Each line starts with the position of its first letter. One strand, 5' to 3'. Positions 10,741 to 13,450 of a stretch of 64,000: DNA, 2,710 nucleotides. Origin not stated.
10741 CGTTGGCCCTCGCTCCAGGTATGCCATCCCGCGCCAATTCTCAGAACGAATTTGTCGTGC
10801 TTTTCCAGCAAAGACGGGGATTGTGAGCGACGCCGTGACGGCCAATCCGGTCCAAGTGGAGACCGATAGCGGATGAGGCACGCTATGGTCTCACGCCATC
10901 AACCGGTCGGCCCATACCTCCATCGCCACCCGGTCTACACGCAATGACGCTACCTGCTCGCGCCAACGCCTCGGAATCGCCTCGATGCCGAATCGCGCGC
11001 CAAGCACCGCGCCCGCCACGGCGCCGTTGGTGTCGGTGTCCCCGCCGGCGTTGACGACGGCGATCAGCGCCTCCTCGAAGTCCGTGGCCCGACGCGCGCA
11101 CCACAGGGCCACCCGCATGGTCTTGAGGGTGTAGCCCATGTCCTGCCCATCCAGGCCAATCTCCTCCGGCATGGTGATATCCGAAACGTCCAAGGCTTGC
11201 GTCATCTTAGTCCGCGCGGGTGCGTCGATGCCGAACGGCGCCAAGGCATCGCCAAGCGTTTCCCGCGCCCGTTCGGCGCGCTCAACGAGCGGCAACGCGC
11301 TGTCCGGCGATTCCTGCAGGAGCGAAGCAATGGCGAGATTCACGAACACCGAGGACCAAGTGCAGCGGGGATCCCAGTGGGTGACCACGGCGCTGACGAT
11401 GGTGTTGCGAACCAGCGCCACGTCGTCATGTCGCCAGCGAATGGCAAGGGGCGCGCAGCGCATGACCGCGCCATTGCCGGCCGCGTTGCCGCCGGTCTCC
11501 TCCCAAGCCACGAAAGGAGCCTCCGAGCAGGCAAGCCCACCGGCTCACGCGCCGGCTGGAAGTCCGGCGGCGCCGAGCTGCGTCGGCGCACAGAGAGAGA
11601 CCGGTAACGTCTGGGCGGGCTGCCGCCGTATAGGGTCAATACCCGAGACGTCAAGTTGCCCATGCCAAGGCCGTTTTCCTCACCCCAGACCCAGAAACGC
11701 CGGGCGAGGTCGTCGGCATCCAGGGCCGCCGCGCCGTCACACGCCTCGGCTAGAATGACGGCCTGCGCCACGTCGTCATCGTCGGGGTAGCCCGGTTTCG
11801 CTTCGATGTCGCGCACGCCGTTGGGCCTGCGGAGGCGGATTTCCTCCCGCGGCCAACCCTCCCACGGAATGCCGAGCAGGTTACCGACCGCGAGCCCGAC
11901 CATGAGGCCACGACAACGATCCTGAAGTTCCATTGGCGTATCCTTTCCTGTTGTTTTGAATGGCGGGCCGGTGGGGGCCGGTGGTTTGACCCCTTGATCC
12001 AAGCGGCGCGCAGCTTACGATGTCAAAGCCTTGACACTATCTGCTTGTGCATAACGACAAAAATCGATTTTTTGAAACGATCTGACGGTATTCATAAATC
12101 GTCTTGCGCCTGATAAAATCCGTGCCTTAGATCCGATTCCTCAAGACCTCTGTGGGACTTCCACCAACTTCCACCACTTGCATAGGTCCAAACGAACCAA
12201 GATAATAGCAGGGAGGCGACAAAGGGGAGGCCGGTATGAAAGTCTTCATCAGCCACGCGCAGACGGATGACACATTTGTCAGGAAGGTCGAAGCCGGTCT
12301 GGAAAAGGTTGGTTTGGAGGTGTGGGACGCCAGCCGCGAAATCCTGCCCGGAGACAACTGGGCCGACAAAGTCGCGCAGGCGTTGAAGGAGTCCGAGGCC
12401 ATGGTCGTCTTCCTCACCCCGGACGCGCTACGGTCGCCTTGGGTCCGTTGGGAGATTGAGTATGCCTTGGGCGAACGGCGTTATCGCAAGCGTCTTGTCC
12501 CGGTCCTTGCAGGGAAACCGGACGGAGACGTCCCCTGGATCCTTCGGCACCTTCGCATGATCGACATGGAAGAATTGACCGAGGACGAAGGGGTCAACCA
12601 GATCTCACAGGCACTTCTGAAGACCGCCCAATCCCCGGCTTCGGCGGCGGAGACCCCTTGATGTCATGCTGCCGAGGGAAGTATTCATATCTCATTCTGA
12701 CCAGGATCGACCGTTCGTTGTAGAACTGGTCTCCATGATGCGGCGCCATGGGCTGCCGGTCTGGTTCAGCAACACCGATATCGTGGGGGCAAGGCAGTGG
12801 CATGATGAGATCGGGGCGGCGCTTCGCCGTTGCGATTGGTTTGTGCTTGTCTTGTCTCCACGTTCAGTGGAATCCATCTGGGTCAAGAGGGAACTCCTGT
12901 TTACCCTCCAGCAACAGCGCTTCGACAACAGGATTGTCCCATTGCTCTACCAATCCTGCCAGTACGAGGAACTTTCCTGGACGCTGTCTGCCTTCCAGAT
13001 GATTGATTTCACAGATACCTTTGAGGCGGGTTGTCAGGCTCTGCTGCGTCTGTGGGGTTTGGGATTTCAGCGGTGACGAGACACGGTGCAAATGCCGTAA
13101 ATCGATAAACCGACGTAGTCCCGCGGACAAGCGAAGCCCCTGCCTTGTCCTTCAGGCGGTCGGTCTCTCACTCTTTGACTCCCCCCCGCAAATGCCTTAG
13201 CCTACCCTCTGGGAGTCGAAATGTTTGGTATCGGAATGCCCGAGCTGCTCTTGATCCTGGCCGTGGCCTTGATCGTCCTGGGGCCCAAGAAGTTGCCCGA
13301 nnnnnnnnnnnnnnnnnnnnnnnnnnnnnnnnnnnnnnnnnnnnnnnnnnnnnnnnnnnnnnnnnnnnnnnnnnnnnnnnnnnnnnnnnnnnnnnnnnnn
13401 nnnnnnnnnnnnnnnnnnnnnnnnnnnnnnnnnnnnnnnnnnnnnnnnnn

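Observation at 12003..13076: Tandem, translationally coupled stand-alone TIR-domain genes in an AT-rich islet: candidate minimal TIR-based defence or NADase module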

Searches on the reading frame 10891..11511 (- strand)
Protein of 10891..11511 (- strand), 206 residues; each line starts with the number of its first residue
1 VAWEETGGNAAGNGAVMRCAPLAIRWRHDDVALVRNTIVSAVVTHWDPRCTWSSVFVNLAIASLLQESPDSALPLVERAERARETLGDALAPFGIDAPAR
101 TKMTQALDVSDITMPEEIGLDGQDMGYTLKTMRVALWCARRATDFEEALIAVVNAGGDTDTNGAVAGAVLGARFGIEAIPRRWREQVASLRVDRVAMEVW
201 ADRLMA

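Call 3: search_protein_families(library=pfam, proteins=[window:10891-11511:-], max_evalue=0.01)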
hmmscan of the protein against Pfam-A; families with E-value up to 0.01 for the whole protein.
window:10891-11511:- (206 aa): 1 family
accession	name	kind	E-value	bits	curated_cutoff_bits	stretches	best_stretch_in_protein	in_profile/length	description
PF03747.19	ADP_ribosyl_GH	-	2.5e-41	142.7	26.2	1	3-182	110-287/287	ADP-ribosylglycohydrolase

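Call 4: search_protein_families(library=padloc, proteins=[window:10891-11511:-], max_evalue=0.1)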
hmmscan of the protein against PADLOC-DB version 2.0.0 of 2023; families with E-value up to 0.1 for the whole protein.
window:10891-11511:- (206 aa): 0 families

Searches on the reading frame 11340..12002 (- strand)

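Call 3: search_protein_families(library=pfam, proteins=[window:11340-12002:-], max_evalue=0.01)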
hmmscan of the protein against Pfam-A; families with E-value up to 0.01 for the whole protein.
window:11340-12002:- (220 aa): 1 family
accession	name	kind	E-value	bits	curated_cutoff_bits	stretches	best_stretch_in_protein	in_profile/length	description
PF03747.19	ADP_ribosyl_GH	-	1.4e-14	54.9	26.2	1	32-133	1-113/287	ADP-ribosylglycohydrolase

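Call 4: search_protein_families(library=padloc, proteins=[window:11340-12002:-], max_evalue=0.1)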
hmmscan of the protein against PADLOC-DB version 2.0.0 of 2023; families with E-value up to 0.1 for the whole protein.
window:11340-12002:- (220 aa): 0 families

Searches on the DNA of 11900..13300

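Call 98: search_rna_families(source=window, start=11900, end=13300, threshold=evalue, max_evalue=1)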
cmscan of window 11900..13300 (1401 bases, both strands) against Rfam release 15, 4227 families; matches with E-value up to 1: 0.
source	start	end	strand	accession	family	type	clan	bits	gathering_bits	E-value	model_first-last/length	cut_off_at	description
